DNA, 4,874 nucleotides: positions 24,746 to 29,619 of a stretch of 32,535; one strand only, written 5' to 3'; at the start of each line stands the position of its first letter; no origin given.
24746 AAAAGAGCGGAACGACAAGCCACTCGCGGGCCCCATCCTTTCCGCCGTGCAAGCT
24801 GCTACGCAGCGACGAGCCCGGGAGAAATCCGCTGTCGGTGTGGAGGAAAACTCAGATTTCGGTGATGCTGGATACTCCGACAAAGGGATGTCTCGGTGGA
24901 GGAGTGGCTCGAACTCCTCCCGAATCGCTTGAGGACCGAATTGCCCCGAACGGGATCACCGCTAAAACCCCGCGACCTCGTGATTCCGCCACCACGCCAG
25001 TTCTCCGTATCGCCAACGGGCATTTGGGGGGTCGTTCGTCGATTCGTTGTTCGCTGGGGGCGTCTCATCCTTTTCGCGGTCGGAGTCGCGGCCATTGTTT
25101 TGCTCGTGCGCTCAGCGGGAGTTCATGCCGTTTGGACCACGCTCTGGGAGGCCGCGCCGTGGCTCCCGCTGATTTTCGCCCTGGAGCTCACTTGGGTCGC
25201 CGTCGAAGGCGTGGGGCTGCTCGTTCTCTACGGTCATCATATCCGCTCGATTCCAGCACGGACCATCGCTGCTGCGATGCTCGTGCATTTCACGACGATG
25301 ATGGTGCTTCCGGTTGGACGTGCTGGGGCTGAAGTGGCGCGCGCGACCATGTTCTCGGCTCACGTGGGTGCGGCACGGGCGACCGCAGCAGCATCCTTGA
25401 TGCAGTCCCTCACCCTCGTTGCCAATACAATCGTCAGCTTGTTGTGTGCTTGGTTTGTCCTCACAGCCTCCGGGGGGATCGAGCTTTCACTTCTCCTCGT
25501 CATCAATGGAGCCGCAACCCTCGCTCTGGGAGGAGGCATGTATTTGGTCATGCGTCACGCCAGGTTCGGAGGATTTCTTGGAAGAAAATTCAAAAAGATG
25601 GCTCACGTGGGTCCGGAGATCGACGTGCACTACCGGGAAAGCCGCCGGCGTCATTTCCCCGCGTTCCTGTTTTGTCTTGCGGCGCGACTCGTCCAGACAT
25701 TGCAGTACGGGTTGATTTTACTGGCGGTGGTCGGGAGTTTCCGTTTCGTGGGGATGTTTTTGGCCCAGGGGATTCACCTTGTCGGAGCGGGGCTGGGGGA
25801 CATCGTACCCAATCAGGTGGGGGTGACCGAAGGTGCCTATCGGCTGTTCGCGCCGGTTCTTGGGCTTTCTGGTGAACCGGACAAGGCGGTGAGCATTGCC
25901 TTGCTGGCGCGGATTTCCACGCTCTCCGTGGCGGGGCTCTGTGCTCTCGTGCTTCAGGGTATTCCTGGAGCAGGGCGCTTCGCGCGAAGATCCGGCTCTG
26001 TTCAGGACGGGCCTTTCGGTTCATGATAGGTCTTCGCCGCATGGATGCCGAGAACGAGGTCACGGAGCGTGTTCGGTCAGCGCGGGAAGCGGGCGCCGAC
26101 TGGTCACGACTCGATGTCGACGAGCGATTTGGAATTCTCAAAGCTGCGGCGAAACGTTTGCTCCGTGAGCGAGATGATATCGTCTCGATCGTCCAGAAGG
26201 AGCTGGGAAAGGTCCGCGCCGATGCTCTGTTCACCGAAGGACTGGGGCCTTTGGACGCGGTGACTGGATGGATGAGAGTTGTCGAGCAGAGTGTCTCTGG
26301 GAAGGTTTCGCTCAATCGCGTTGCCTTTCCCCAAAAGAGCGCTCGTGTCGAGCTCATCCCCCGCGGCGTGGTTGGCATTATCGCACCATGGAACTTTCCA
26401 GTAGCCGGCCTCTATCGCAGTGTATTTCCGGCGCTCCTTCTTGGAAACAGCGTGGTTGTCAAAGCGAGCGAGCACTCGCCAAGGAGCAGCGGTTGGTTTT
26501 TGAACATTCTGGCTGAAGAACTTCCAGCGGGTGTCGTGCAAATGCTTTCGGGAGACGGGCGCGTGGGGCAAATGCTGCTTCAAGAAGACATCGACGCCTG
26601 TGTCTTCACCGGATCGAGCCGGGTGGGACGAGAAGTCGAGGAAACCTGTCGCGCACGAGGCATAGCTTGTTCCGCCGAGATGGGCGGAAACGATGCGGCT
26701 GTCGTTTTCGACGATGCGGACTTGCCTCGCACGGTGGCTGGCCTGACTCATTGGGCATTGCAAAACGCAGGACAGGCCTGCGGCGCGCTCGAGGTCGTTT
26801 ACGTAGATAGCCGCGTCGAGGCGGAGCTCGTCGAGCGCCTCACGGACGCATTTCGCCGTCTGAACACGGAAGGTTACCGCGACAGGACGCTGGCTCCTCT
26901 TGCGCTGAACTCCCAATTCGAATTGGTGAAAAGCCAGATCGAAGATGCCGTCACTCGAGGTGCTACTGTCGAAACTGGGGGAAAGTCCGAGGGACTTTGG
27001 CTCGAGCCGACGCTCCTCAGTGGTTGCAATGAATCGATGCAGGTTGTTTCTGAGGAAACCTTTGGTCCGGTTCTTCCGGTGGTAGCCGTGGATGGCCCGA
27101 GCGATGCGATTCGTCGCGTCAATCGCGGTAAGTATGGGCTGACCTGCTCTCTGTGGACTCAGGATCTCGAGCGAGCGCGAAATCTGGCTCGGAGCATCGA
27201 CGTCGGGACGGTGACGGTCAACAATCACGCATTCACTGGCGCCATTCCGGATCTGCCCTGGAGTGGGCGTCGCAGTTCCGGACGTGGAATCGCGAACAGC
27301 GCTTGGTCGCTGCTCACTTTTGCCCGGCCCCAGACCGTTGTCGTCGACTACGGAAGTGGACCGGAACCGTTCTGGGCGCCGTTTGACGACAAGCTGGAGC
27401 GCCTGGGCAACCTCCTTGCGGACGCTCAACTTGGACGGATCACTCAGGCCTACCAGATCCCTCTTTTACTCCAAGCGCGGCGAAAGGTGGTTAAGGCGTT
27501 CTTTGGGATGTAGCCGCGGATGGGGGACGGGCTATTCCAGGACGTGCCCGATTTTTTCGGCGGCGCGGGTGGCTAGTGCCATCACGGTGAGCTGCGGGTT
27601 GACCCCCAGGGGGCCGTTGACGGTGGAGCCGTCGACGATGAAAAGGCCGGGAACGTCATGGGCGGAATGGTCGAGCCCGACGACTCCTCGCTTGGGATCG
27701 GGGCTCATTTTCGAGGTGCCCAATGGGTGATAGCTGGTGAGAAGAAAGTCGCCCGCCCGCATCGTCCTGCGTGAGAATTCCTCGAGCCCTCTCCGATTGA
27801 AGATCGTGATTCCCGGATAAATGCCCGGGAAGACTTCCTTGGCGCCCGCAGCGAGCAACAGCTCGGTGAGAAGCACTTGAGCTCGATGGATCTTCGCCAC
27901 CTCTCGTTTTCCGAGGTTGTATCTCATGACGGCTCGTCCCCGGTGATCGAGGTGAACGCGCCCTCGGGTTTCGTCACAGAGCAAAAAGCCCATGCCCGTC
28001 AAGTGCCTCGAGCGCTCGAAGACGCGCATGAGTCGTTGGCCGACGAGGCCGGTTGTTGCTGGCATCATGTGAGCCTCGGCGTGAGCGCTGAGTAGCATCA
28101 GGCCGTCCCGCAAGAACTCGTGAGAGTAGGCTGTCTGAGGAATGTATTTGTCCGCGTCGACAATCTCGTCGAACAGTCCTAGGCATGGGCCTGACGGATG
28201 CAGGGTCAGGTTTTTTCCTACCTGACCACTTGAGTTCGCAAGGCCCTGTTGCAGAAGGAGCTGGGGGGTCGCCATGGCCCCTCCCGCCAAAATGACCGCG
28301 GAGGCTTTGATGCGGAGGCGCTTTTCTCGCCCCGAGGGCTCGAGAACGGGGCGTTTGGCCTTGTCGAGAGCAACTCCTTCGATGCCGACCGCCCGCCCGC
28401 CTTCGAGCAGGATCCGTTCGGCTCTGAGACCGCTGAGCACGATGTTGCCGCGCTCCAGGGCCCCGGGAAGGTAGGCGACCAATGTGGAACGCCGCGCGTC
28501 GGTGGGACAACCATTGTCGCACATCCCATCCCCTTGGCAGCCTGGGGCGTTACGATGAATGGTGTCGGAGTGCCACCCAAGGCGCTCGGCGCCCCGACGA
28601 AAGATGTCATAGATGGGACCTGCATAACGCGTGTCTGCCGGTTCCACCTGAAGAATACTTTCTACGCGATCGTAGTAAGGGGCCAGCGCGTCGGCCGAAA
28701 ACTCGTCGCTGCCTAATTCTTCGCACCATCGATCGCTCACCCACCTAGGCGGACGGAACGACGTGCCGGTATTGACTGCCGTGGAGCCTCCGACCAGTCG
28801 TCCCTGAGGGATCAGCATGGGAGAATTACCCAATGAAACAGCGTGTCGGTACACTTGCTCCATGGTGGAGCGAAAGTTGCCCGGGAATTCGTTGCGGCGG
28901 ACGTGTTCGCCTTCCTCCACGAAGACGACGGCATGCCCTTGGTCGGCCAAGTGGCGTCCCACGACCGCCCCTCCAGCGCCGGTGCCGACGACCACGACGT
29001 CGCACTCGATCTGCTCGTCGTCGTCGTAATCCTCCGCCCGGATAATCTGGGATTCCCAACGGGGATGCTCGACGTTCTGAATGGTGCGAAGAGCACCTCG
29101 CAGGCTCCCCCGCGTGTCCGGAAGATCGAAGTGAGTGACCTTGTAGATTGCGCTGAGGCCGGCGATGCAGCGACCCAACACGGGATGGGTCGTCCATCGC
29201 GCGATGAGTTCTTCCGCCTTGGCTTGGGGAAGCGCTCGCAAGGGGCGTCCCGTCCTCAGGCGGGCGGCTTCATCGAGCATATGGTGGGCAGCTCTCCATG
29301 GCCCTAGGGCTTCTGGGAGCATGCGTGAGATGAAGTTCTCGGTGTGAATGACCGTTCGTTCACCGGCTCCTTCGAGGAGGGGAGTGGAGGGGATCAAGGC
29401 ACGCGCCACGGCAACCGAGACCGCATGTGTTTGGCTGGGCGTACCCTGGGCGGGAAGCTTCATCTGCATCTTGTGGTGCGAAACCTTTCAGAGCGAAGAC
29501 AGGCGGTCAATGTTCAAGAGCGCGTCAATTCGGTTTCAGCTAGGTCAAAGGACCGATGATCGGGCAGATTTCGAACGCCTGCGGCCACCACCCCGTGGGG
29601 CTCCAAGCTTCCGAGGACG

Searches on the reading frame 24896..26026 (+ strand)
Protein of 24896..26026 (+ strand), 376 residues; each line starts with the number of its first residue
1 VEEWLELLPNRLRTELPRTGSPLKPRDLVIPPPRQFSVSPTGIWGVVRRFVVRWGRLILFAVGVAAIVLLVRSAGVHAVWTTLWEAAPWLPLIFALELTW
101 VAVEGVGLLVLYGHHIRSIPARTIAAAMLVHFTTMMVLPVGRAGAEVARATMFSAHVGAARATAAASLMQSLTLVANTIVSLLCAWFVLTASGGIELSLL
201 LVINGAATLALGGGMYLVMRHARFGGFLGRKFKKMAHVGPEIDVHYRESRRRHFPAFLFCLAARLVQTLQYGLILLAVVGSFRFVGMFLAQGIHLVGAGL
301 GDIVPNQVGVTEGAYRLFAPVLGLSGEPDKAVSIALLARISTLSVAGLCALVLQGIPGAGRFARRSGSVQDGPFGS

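Call 3: search_protein_families(library=pfam, proteins=[window:24896-26026:+])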
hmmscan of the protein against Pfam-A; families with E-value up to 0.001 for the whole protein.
window:24896-26026:+ (376 aa): 1 family
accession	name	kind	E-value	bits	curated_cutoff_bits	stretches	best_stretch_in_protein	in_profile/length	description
PF03706.18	LPG_synthase_TM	-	1e-12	48.6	33.4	1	60-344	5-296/302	Lysylphosphatidylglycerol synthase TM region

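Call 6: search_protein_families(library=ncbifam, proteins=[window:24896-26026:+], max_evalue=0.00001)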
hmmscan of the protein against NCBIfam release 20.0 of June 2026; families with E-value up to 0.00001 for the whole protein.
window:24896-26026:+ (376 aa): 1 family
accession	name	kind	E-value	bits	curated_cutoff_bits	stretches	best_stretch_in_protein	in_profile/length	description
TIGR03476.1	HpnL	subfamily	1.3e-06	28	195.65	1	54-352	3-312/318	putative membrane protein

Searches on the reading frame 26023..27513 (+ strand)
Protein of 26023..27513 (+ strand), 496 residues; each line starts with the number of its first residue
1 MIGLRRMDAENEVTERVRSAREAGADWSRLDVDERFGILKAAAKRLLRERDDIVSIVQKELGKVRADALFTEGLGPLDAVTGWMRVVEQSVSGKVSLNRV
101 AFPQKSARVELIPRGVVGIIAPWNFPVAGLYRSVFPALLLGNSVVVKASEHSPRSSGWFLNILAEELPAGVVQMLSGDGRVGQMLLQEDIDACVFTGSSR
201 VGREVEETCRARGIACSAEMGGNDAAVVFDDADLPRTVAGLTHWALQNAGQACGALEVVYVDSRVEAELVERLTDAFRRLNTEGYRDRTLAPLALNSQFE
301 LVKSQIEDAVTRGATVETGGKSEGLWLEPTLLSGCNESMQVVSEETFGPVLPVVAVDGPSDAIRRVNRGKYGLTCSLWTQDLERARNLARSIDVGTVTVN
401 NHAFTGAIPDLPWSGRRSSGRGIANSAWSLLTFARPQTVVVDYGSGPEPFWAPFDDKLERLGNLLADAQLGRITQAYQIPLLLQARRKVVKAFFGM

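Call 3: search_protein_families(library=pfam, proteins=[window:26023-27513:+])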
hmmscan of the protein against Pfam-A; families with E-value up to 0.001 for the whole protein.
window:26023-27513:+ (496 aa): 2 families
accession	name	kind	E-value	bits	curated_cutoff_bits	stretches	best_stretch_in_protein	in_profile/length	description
PF00171.27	Aldedh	-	9.1e-105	351.3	23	1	10-439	28-461/461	Aldehyde dehydrogenase family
PF05893.19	LuxC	-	0.00079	18.8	21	0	85-281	61-263/401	Acyl-CoA reductase (LuxC)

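Call 6: search_protein_families(library=ncbifam, proteins=[window:26023-27513:+], max_evalue=0.00001)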
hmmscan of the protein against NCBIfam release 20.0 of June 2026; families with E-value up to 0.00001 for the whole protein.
window:26023-27513:+ (496 aa): 42 families (the best 25 are shown)
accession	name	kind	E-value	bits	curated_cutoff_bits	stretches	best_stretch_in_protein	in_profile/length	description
NF006916.0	PRK09407.1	equivalog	3.5e-92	309.7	521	1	10-441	55-492/526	succinic semialdehyde dehydrogenase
NF010000.0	PRK13473.1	subfamily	1.3e-74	251.6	615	1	9-442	37-473/475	aminobutyraldehyde dehydrogenase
NF042993.1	AlphKGSA_gudD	equivalog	1.4e-67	228.6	770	1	2-419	33-457/481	alpha-ketoglutaric semialdehyde dehydrogenase GucD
TIGR03216.1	OH_muco_semi_DH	equivalog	2.7e-67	227.4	693.25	1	10-441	35-479/481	2-hydroxymuconic semialdehyde dehydrogenase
NF007497.0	PRK10090.1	equivalog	3.3e-67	227.3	500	1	10-441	43-477/480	aldehyde dehydrogenase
NF009725.0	PRK13252.1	equivalog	2.2e-63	214.4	593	1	10-445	43-483/488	betaine-aldehyde dehydrogenase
NF052305.1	DioxValDhHalo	equivalog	2.3e-63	214.7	750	1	8-419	40-457/483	2,5-dioxovalerate dehydrogenase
TIGR01804.1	BADH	equivalog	5.3e-63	213.1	668.6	1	10-431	34-461/467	betaine-aldehyde dehydrogenase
TIGR01780.1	SSADH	subfamily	5.8e-63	213.3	646.35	1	11-424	19-435/448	succinate-semialdehyde dehydrogenase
NF040648.1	lactal_redase_Meth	equivalog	1.6e-60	205.4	650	1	10-426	32-447/463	lactaldehyde dehydrogenase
TIGR02299.1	HpaE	equivalog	5.7e-58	196.7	638.35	1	9-444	36-479/488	5-carboxymethyl-2-hydroxymuconate semialdehyde dehydrogenase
NF045736.1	PaDhStyDRhodo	equivalog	4e-56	190.5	800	1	11-423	40-459/479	phenylacetaldehyde dehydrogenase StyD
NF006915.0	PRK09406.1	equivalog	7.9e-56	189.8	730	1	9-440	21-455/457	NADP-dependent succinic semialdehyde dehydrogenase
NF002852.0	PRK03137.1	subfamily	8.5e-56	189.8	648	1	9-415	71-485/514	L-glutamate gamma-semialdehyde dehydrogenase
NF045735.1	PaDhStyDPseudo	equivalog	3e-55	187.8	850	1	10-442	39-482/483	phenylacetaldehyde dehydrogenase StyD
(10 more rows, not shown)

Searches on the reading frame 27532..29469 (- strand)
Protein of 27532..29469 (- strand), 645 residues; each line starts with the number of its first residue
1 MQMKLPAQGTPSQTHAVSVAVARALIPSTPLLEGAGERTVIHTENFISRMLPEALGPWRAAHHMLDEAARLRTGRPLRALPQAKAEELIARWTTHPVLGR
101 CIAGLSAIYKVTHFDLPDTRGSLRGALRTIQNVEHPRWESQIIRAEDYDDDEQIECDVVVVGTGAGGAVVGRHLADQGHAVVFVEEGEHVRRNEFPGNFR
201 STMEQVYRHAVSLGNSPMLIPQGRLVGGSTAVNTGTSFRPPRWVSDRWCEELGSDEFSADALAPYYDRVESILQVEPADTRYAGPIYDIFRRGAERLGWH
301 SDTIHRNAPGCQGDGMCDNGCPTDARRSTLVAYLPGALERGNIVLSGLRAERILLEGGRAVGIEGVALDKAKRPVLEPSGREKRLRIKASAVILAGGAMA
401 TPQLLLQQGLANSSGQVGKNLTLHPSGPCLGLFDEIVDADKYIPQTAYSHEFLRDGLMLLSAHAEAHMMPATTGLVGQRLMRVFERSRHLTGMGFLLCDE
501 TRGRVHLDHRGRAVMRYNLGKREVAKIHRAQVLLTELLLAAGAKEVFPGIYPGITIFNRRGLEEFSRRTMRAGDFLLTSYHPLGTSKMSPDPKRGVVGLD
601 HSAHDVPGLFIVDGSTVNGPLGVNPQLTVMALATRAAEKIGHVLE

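Call 5: search_protein_families(library=pfam, proteins=[window:27532-29469:-])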
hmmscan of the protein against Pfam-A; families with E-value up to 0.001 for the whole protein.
window:27532-29469:- (645 aa): 4 families
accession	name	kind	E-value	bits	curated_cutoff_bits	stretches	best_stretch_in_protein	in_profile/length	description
PF00732.25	GMC_oxred_N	-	1.4e-49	169.3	23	1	160-425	5-217/218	GMC oxidoreductase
PF05199.19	GMC_oxred_C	-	4.6e-17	63.3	24.6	1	500-633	2-139/139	GMC oxidoreductase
PF00890.30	FAD_binding_2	-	9.9e-06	25.4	20.4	0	157-191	1-35/414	FAD binding domain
PF07992.20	Pyr_redox_2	-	6.5e-05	22.9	26.1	0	157-190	2-36/291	Pyridine nucleotide-disulphide oxidoreductase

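Call 6: search_protein_families(library=ncbifam, proteins=[window:27532-29469:-], max_evalue=0.00001)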
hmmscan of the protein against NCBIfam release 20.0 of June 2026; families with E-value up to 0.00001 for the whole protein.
window:27532-29469:- (645 aa): 7 families
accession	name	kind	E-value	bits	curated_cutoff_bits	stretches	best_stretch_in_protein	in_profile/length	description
TIGR03970.1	mycofact_MftG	equivalog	7.6e-24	84.5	387.45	1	157-639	2-485/487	mycofactocin dehydrogenase MftG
NF002550.0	PRK02106.1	subfamily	8.2e-24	84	605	1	154-413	4-275/563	choline dehydrogenase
NF058674.1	CholsOxChoxAB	equivalog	3.2e-19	68.8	850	1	580-640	472-532/535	cholesterol oxidase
TIGR04542.1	GMC_mycofac_2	equivalog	1.6e-17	63.7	400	1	157-413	1-240/425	mycofactocin system GMC family oxidoreductase MftG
TIGR01810.1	betA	equivalog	1.8e-17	63.2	732.1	1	157-414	1-269/532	choline dehydrogenase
NF038210.1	GMC_mycofac_3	equivalog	1.7e-14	53.5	300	1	158-237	1-81/418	mycofactocin system GMC family oxidoreductase MftG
TIGR02462.1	pyranose_ox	equivalog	3.6e-08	32.8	544.9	0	581-641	484-544/548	pyranose oxidase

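Call 47: search_solved_structures(query=window:27532-29469:-, max_evalue=0.00001)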
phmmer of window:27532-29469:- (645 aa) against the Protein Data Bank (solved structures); distinct sequences matched with E-value up to 0.00001: 31.
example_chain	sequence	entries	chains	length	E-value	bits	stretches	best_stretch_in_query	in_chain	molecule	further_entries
8b7s_A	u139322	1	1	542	5.5e-15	58.1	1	156-413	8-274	Chloramphenicol-inactivating oxidoreductase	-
3ljp_A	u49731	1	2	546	2.2e-13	52.8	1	153-414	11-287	Choline oxidase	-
2jbv_A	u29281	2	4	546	5.5e-13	51.5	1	153-414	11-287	CHOLINE OXIDASE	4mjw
3nne_A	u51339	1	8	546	7.5e-13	51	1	153-414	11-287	Choline oxidase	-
9ugm_A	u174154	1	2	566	1.2e-12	50.4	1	156-413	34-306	FAD containing choline oxidase mutant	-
6a2u_B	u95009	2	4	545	2.4e-11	46.1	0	152-204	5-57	Glucose dehydrogenase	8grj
8hdd_A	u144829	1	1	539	2.5e-11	46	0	152-204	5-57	Glucose dehydrogenase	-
9lq0_A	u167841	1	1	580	8.5e-09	37.6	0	155-413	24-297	Oxygen-dependent choline dehydrogenase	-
9avh_A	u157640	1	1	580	7.4e-08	34.5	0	156-270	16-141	Aryl Alcohol Oxidase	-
8xcm_A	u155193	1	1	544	1.1e-07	34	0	576-640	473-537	Fructose dehydrogenase large subunit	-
8jpz_A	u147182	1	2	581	1.3e-07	33.7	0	156-270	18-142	Glucose oxidase (Fragment)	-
7w2j_A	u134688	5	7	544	1.4e-07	33.7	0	577-640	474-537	Fructose dehydrogenase large subunit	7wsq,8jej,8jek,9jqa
8k6k_A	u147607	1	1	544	1.4e-07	33.7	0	577-640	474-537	Fructose dehydrogenase (N1146A) large subunit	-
4qi7_A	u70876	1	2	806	2.9e-07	32.6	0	154-410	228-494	Cellobiose dehydrogenase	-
8k6j_A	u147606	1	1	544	6.4e-07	31.5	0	584-640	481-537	Fructose dehydrogenase (H1147A) large subunit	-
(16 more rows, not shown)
